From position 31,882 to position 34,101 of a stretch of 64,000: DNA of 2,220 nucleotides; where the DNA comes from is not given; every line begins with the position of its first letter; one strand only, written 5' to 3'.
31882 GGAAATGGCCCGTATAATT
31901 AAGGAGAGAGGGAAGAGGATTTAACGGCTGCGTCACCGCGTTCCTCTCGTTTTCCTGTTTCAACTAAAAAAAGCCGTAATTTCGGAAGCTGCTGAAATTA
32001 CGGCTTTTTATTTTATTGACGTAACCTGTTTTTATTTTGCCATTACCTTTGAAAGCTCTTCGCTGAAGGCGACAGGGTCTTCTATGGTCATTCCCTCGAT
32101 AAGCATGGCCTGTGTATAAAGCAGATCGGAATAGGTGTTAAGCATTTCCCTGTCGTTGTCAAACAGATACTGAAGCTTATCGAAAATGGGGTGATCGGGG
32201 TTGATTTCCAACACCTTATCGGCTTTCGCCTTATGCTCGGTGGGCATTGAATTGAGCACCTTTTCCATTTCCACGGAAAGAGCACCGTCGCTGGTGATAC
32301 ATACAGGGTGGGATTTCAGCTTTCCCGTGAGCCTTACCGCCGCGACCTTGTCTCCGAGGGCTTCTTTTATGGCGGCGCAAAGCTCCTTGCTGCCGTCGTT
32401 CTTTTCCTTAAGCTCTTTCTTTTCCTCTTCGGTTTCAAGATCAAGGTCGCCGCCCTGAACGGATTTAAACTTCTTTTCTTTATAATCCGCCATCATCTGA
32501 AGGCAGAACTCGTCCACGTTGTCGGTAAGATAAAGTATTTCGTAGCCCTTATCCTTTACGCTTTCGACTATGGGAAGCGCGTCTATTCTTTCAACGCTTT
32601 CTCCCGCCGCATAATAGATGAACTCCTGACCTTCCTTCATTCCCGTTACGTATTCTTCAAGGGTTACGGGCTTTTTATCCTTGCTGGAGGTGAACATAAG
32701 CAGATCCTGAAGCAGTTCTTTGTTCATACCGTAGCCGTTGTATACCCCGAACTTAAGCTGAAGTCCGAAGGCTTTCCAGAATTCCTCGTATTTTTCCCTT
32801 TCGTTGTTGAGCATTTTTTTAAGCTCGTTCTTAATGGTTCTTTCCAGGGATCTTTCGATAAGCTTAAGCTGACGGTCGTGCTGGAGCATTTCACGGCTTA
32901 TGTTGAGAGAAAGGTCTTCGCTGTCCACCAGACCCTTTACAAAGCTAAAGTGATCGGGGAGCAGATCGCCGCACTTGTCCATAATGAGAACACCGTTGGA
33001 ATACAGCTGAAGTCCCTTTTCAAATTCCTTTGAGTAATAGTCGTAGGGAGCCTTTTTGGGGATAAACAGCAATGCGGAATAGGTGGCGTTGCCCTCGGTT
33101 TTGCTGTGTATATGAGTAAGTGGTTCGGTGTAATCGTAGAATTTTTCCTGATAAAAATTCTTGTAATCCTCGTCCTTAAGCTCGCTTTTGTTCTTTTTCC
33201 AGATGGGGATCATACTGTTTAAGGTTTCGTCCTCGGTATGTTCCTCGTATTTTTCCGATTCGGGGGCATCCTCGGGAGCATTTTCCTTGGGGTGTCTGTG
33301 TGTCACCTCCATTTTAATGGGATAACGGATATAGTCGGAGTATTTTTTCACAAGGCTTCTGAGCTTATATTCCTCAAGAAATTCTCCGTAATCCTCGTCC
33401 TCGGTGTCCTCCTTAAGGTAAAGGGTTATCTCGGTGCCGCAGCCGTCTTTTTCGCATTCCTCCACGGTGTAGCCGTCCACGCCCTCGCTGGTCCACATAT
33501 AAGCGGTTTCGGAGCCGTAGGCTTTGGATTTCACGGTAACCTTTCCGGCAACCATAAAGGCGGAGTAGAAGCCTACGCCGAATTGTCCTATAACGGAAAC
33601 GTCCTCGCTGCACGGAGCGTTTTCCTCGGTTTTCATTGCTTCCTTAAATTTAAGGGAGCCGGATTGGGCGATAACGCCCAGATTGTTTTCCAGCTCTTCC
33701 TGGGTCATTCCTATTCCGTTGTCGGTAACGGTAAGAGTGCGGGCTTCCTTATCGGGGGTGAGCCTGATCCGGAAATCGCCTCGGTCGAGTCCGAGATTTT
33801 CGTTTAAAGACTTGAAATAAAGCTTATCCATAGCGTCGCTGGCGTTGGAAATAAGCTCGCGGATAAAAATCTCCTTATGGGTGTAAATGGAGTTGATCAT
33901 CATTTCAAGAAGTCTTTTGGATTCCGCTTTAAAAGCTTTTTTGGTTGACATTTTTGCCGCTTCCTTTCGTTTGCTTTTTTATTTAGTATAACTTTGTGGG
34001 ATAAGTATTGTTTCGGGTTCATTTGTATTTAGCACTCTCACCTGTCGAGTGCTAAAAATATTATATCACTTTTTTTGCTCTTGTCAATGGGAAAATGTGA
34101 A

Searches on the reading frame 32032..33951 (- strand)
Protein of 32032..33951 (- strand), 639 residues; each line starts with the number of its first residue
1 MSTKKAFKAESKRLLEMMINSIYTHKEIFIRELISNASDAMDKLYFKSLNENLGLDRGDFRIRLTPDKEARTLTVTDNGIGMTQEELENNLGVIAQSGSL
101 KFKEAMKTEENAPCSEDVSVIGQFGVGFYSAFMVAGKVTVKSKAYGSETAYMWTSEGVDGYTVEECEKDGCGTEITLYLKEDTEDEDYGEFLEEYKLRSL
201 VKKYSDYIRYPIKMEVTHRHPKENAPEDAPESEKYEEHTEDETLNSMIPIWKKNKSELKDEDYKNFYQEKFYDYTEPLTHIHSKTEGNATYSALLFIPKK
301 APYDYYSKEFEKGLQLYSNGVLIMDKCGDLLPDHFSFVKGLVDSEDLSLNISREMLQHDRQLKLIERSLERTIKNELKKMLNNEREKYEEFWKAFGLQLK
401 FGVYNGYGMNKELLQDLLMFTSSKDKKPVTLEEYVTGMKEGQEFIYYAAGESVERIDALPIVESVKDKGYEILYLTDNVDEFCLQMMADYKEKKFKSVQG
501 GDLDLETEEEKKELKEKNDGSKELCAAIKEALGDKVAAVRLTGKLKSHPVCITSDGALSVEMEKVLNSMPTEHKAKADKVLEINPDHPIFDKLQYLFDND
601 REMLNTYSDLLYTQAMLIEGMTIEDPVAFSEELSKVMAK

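Call 8: search_protein_families(library=pfam, proteins=[window:32032-33951:-])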
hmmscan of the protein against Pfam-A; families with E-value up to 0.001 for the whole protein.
window:32032-33951:- (639 aa): 3 families
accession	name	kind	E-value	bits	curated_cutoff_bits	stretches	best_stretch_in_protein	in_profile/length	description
PF00183.23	HSP90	-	5.7e-119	398.8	24.4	2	231-638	68-487/518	Hsp90 protein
PF13589.12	HATPase_c_3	-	8e-12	45.8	25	1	29-158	6-108/137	Histidine kinase-, DNA gyrase B-, and HSP90-like ATPase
PF02518.31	HATPase_c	-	3.5e-07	31.1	26.4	1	29-181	5-109/111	Histidine kinase-, DNA gyrase B-, and HSP90-like ATPase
